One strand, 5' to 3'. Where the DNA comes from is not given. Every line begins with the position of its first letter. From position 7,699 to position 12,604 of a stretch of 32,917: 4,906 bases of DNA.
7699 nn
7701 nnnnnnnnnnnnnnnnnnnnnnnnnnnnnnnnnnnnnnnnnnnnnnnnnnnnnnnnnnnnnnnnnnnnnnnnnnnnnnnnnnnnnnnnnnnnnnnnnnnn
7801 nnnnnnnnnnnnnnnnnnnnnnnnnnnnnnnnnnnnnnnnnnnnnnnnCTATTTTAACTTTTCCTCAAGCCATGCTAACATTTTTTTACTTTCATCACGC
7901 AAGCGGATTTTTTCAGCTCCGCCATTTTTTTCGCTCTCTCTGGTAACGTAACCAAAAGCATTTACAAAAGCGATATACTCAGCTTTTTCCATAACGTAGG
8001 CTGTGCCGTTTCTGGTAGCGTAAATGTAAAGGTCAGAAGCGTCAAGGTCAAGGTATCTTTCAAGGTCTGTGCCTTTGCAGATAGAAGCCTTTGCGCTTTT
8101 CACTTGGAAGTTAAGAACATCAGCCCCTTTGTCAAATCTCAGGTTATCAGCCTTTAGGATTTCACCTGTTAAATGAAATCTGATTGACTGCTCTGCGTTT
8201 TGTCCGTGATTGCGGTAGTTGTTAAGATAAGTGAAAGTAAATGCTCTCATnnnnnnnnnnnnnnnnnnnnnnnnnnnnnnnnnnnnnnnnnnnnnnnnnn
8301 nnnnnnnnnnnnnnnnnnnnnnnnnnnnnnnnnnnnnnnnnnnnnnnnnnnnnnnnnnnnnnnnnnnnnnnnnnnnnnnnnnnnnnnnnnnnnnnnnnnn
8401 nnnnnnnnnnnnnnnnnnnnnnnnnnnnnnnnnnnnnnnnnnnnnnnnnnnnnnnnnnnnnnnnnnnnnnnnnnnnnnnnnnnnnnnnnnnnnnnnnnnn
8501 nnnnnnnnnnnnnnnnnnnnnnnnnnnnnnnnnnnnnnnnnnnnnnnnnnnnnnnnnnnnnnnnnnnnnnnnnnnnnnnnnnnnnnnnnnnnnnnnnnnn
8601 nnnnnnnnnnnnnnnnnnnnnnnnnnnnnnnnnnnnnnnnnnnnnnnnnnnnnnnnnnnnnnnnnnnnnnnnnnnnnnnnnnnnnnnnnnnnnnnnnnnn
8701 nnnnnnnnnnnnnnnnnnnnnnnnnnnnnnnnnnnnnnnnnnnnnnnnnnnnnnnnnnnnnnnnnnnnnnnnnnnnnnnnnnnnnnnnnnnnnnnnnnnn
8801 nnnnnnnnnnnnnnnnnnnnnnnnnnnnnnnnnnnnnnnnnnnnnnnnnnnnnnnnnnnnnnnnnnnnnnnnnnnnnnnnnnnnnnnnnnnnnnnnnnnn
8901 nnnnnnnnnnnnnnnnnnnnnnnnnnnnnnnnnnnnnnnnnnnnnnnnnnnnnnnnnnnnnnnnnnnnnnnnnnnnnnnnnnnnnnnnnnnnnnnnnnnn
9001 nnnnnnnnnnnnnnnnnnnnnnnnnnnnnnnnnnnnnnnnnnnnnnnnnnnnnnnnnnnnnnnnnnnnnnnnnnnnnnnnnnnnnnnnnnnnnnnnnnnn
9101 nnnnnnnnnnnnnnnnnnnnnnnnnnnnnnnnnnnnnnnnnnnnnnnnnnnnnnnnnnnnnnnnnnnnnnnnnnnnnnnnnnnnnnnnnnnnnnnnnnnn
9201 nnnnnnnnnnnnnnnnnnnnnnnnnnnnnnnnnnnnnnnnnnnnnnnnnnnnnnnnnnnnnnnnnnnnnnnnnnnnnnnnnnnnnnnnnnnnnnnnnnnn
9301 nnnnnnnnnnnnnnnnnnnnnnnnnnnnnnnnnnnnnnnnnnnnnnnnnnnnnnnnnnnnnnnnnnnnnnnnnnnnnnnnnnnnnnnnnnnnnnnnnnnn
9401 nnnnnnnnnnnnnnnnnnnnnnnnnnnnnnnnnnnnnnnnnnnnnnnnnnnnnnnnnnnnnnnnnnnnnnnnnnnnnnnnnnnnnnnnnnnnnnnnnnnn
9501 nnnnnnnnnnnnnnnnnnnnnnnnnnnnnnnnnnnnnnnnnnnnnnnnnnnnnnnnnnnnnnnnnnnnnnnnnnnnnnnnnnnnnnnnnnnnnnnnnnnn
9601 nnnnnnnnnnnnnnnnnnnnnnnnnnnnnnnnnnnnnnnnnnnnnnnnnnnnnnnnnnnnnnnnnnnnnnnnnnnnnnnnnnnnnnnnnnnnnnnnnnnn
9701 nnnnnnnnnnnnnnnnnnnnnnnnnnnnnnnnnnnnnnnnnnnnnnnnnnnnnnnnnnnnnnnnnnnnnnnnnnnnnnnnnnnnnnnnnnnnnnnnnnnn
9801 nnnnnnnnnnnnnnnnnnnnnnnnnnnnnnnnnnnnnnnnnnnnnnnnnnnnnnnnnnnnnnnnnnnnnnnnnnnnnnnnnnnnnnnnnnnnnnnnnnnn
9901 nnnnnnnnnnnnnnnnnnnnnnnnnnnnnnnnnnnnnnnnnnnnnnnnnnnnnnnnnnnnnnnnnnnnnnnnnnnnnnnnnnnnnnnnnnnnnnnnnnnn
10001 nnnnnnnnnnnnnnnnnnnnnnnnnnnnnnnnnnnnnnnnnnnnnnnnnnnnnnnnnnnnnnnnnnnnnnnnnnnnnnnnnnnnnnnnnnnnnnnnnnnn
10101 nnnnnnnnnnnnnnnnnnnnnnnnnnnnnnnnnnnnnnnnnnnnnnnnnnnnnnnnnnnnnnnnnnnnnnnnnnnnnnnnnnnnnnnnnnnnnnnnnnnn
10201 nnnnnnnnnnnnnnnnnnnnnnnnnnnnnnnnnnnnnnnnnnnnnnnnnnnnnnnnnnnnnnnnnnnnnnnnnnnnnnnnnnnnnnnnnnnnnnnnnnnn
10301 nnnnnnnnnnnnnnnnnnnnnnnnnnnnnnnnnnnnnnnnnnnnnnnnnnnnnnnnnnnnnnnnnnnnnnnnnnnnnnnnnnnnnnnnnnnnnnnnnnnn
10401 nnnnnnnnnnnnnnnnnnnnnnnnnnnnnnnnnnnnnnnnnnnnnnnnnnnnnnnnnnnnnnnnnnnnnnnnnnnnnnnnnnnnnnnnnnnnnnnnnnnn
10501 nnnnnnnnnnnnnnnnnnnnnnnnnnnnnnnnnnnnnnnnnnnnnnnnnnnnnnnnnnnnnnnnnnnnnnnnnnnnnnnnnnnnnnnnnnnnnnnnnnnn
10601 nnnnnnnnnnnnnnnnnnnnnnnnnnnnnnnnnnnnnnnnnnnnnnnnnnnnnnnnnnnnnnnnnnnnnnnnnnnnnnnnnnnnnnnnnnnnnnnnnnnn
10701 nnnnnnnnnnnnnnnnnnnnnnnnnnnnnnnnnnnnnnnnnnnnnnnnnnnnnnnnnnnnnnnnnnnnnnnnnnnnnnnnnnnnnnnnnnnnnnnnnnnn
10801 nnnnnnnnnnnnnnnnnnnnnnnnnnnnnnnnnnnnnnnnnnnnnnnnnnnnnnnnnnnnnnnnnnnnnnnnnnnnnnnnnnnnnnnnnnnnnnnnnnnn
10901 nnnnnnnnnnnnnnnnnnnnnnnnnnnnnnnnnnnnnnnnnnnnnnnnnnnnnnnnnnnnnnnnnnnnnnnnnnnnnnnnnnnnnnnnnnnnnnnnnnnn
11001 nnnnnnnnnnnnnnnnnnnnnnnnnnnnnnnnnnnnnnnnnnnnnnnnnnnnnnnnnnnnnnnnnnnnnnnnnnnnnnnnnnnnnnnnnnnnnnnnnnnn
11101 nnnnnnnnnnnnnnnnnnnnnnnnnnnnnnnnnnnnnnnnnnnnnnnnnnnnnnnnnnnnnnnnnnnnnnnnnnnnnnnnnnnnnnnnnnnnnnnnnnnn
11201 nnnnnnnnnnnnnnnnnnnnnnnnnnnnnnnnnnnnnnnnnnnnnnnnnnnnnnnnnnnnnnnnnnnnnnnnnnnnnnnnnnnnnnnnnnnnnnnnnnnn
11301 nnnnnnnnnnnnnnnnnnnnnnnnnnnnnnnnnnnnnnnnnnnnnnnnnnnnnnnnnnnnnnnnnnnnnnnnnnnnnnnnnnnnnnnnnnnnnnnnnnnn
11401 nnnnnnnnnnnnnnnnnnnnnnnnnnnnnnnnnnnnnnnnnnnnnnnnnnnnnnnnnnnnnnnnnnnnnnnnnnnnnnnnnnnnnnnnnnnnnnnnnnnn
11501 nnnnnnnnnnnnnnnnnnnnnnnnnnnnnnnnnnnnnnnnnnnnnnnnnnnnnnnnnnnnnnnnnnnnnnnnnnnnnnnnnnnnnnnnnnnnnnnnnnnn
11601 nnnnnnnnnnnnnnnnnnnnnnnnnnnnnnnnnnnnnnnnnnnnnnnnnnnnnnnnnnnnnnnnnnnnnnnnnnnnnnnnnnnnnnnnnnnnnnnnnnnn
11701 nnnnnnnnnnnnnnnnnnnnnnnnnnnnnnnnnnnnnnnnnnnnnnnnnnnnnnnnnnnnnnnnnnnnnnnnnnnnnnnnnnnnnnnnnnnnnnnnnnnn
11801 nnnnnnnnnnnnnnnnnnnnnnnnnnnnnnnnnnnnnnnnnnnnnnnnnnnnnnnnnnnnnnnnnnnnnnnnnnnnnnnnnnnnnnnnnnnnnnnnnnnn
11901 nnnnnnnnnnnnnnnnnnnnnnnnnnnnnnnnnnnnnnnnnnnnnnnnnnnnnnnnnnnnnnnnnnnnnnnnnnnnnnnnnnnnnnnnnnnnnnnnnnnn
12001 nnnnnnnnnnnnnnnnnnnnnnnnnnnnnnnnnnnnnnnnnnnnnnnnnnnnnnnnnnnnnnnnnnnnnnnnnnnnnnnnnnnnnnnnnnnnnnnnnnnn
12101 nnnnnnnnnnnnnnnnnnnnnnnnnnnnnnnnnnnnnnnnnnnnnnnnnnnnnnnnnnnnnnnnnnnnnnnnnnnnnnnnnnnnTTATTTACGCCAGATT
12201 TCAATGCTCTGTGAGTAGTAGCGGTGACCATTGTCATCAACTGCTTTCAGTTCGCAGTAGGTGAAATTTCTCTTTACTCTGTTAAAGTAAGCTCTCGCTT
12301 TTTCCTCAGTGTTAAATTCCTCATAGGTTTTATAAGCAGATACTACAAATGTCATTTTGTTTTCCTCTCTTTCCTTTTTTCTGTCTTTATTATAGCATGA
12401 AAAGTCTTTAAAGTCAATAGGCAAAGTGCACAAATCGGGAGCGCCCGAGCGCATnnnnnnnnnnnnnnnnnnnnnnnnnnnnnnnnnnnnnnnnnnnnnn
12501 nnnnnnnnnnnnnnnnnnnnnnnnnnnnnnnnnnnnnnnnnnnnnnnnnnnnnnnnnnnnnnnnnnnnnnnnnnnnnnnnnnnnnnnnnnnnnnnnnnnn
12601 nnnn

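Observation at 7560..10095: Two homologous iteron and palindrome arrays flanking a small-RNA gene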

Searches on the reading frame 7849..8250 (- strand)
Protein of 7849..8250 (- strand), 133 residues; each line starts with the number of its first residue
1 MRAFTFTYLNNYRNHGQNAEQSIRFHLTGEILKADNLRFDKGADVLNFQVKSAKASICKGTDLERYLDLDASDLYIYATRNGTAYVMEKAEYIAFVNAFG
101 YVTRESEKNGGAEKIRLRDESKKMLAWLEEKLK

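Call 20: search_protein_families(library=pfam, proteins=[window:7849-8250:-], max_evalue=0.01)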
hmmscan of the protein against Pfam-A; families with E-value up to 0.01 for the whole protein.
window:7849-8250:- (133 aa): 0 families

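Call 21: search_protein_families(library=phrogs, proteins=[window:7849-8250:-], max_evalue=0.01)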
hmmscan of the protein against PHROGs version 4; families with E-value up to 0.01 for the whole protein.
window:7849-8250:- (133 aa): 0 families

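Call 22: find_related_loci(query=window:7849-8250:-, collection=viral_contigs, flank=6000)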
Query window:7849-8250:- (133 aa) in viral_contigs; peptide patterns used: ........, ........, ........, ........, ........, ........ (x = any residue, [..] = any of these).
13 stretches matched a pattern; 3 encode a relative of the query (tblastn E <= 1e-3); 3 distinct loci.
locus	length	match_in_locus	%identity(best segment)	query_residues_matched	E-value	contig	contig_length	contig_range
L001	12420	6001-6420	37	1-129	8e-25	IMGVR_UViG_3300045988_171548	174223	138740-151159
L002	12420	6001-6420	39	1-129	3e-24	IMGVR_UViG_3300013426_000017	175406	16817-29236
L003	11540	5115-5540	32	1-128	8e-19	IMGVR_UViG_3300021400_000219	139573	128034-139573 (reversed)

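Call 32: find_encoding_contigs(protein=window:7849-8250:-, flank=10000, max_places=10)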
Protein window:7849-8250:- (133 aa): 5 contigs read that carry it; 5 places shown.
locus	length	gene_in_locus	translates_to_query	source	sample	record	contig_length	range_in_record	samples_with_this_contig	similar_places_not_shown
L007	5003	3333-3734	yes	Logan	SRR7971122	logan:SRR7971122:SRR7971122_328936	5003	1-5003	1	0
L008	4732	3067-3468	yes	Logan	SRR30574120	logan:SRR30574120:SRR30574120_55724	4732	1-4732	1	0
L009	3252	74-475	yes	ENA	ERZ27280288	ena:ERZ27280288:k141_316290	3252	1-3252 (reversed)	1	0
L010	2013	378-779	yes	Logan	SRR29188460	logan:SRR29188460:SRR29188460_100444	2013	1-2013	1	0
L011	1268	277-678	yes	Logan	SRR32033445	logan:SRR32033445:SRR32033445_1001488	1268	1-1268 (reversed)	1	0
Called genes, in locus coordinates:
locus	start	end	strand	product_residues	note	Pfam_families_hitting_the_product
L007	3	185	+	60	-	?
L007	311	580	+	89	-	-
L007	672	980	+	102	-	-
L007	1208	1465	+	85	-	-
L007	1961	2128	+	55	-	-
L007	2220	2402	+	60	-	-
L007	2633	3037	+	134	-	PF06941:NT5C (weak)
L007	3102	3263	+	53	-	-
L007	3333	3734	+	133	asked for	-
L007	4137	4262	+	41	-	-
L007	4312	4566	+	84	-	-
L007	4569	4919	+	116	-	-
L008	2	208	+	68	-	?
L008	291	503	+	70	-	-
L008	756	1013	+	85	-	-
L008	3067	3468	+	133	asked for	-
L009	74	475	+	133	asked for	-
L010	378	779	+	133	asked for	-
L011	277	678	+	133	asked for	-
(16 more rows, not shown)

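Call 59: find_homologous_proteins(query=window:7849-8250:-, max_evalue=0.001)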
Query window:7849-8250:- (133 aa): 96 proteins with E <= 0.001 among 101 candidates.
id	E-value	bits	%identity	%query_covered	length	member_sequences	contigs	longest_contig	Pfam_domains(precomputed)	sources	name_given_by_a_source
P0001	1.3e-81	289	99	100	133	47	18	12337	-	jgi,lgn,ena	jgi:hypothetical protein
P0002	7.1e-77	273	94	100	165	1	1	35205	-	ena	-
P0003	7.7e-76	270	93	100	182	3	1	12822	-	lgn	-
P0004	2.7e-75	268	91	100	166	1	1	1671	-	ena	-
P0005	3.3e-74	265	89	100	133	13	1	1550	-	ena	-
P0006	1.3e-73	263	89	100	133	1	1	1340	-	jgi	jgi:hypothetical protein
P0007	2.4e-73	262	89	100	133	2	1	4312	-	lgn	-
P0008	5.0e-73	261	87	100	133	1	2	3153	-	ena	-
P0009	9.9e-69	247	83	100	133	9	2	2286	-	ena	-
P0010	2.6e-68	246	83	99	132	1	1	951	-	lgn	-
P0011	1.0e-66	240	82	99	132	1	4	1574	-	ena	-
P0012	7.7e-66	238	81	99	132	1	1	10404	-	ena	-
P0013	1.1e-62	228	77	100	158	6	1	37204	-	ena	-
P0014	8.8e-61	221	75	99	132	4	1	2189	-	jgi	jgi:hypothetical protein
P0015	3.1e-59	216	74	99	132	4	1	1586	-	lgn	-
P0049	1.3e-48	182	64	98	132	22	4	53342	-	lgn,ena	-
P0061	1.1e-46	176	61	99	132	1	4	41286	-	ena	-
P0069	3.8e-45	171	61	98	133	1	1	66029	-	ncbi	-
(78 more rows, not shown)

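Call 61: find_encoding_contigs(protein=P0002, flank=10000, max_places=2)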
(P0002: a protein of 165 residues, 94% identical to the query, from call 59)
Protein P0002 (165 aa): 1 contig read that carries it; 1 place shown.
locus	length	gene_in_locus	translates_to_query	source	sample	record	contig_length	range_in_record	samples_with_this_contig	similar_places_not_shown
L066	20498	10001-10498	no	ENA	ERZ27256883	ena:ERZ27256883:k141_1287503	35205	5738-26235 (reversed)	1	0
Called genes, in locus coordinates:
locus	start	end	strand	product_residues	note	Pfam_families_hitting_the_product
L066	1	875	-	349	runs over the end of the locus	-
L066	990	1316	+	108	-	PF24043:DUF7352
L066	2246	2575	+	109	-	-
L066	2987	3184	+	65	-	-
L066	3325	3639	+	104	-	-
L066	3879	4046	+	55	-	-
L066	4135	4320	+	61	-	-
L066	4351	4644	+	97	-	-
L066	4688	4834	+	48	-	-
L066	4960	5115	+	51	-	-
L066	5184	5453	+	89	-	-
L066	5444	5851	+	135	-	-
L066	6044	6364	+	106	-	-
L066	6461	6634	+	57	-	-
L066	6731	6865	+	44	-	-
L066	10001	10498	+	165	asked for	-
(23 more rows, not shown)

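Call 62: find_encoding_contigs(protein=P0013, flank=10000, max_places=2)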
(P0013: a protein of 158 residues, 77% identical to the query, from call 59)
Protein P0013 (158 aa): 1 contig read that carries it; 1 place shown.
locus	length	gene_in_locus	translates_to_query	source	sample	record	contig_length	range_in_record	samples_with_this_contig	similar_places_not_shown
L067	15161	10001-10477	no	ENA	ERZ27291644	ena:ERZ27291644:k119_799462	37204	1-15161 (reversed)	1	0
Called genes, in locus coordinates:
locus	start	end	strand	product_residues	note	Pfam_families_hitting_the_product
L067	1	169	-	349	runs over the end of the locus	-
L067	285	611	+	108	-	PF24043:DUF7352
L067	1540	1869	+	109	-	-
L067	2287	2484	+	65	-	-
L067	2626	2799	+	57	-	-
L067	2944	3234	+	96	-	-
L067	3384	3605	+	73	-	-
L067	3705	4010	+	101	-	-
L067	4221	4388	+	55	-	-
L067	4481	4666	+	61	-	-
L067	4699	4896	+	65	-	-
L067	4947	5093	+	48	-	-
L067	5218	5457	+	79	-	-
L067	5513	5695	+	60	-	-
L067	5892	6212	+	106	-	-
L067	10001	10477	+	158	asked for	-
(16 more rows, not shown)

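Call 69: find_encoding_contigs(protein=P0049, flank=10000, max_places=1)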
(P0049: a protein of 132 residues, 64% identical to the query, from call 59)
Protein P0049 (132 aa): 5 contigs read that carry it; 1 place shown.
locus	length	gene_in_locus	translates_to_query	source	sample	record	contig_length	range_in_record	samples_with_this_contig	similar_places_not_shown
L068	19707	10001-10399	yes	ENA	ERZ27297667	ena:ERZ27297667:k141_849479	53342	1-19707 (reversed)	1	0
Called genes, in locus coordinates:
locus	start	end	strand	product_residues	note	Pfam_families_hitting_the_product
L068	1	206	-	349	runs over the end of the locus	PF27364:YonB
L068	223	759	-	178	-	-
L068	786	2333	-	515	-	PF27290:YonD_N, PF24423:OVT1 (faint)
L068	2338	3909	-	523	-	-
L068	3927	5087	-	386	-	-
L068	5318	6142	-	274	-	PF01541:GIY-YIG (weak)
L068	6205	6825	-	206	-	-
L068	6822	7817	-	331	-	PF27269:YonG_N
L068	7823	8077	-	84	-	-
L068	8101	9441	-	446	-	-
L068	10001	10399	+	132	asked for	-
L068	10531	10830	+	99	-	-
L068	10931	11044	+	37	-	-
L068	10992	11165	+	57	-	-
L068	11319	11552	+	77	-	-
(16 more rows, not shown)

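Call 70: find_encoding_contigs(protein=P0069, flank=10000, max_places=1)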
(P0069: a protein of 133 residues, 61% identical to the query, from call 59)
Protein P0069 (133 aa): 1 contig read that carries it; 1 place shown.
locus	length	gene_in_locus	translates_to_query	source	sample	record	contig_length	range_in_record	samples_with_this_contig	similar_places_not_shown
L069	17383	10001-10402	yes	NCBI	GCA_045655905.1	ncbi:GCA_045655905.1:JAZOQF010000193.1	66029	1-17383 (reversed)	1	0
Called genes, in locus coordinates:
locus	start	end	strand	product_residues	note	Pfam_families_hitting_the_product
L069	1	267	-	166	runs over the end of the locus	-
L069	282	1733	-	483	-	PF27290:YonD_N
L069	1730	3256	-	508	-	-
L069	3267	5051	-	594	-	-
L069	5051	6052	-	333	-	-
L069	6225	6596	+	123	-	-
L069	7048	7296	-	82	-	-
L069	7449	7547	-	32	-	-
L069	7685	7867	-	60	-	PF24024:DUF7336 (weak)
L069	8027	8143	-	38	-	-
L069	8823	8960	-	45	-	-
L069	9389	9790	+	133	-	-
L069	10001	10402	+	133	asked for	-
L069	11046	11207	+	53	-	-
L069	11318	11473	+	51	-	-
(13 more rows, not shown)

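Call 71: find_encoding_contigs(protein=P0061, flank=10000, max_places=1)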
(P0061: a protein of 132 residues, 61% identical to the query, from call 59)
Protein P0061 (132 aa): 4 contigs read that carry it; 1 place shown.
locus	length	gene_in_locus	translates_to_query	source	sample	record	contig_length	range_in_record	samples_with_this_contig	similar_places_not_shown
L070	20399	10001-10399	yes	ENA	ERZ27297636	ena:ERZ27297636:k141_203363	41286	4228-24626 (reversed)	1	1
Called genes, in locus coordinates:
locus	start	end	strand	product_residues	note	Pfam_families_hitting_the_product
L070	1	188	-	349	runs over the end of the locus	PF27364:YonB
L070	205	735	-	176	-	-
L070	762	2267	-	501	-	PF27290:YonD_N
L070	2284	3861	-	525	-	-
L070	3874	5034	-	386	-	-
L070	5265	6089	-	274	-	PF01541:GIY-YIG (weak)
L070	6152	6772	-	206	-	-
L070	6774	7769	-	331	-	PF27269:YonG_N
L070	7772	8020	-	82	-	-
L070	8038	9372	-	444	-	-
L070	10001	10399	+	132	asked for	-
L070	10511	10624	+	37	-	-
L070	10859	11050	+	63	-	-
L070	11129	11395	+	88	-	-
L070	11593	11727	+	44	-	-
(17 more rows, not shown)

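Call 74: predict_structure(alignment_id=A4)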
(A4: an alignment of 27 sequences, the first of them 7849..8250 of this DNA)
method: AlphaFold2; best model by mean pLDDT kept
length: 133 residues; sequences in the alignment: 27
mean_pLDDT: 94.2   pTM: 0.87
mean pLDDT of the five models: 94.2, 94.1, 93.1, 93.0, 88.0
residues with pLDDT >= 90: 117; 70-90: 16; 50-70: 0; < 50: 0
segments of 3 or more residues with pLDDT < 50: none
pLDDT, mean of each block of 10 residues (from residue 1): 97 94 96 85 92 94 94 96 97 97 89 94 97 91
secondary structure, 60 per line:
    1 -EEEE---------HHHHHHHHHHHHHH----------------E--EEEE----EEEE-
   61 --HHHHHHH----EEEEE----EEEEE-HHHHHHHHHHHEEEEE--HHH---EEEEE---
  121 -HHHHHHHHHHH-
elements in order: E2-5 H15-28 E48-51 E56-59 H63-69 E74-78 E83-87 H89-99 E100-104 E113-117 H122-132

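Call 76: fold_search(model_id=the predicted structure, library=pdb)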
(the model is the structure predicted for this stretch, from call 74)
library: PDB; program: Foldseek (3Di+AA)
matches with E <= 10: 548; with E <= 0.001: 0
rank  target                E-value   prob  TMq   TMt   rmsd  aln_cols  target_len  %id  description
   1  3cz8_B                1.8e-01  0.12  0.21  0.11  15.0       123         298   10  Crystal structure of putative sporulation-specific glycosylase ydhD from Bacillus subtilis (released 2008-05-27)
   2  6wxp_A                2.8e-01  0.15  0.18  0.15  10.8        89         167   13  De novo TIM barrel-ferredoxin fold fusion homodimer with 4-glutamate centre TFD-EE (released 2020-11-25)
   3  9nlp_A                4.3e-01  0.04  0.13  0.07  17.1       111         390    9  HIV-1 Reverse Transcriptase with New Non-Nucleoside Reverse Transcriptase Inhibitor 12126065 (released 2025-05-07)
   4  6wxp_B                4.9e-01  0.11  0.19  0.17  11.7        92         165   14  De novo TIM barrel-ferredoxin fold fusion homodimer with 4-glutamate centre TFD-EE (released 2020-11-25)
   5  5cmo_A                6.7e-01  0.06  0.15  0.16  12.3        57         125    5  Crystal structure of holo-[acyl-carrier-protein] synthase (AcpS) from Neisseria meningitidis (released 2015-08-12)
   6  3qmn_E                7.1e-01  0.06  0.14  0.14  12.4        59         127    8  Crystal Structure of 4'-Phosphopantetheinyl Transferase AcpS from Vibrio cholerae O1 biovar eltor (released 2011-03-02)
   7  4lec_B                8.6e-01  0.04  0.17  0.13  11.9       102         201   10  Human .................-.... Protein 21A (released 2013-07-17)
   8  6oun_B                9.7e-01  0.05  0.16  0.07  14.3       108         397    8  Structure of HIV-1 Reverse Transcriptase (RT) in complex with dsDNA and (-)3TC-TP (released 2019-07-24)
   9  5cm2_Z                9.7e-01  0.03  0.17  0.14  16.0       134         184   13  Structure of Y. lipolytica Trm9-Trm112 complex, a methyltransferase modifying U34 in the anticodon loop of some tRNAs (released 2015-10-21)
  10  6zv9_B                1.0e+00  0.10  0.19  0.16   9.4        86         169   14  Terbium(III)-bound de novo TIM barrel-ferredoxin fold fusion dimer with 4-glutamate binding site and tryptophan antenn (released 2020-11-25)
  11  6sum_A                1.1e+00  0.04  0.14  0.07   9.7        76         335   13  Amicoumacin kinase hAmiN in complex with AMP-PNP, MG2+ and Ami (released 2020-07-22)
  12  6wxo_B                1.2e+00  0.08  0.18  0.15  11.2        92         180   13  De novo TIM barrel-ferredoxin fold fusion homodimer with 2-histidine 2-glutamate centre TFD-HE (released 2020-11-25)
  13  2wds                  1.2e+00  0.06  0.14  0.15  11.7        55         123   11  Crystal structure of the Streptomyces coelicolor H110A AcpS mutant in complex with cofactor CoA at 1.3 A (released 2010-04-21)
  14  6wy8_A                1.2e+00  0.06  0.17  0.08   5.6        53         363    6  Tcur3481-Tcur3483 steroid ACAD (released 2021-03-24)
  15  6u50                  1.3e+00  0.06  0.14  0.15  10.7        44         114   11  Anti-Sudan ebolavirus Nucleoprotein Single Domain Antibody Sudan B (SB) (released 2019-11-06)
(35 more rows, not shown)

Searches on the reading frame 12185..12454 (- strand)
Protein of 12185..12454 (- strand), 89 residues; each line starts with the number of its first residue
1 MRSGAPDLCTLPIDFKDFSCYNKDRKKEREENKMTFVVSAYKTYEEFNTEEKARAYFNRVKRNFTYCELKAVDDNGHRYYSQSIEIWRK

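Call 40: search_protein_families(library=pfam, proteins=[window:12185-12454:-], max_evalue=0.05)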
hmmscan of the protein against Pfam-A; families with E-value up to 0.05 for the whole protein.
window:12185-12454:- (89 aa): 1 family
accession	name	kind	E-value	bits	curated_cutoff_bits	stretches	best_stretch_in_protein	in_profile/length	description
PF03133.20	TTL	-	0.0068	16.1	20.1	1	18-80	171-232/292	Tubulin-tyrosine ligase family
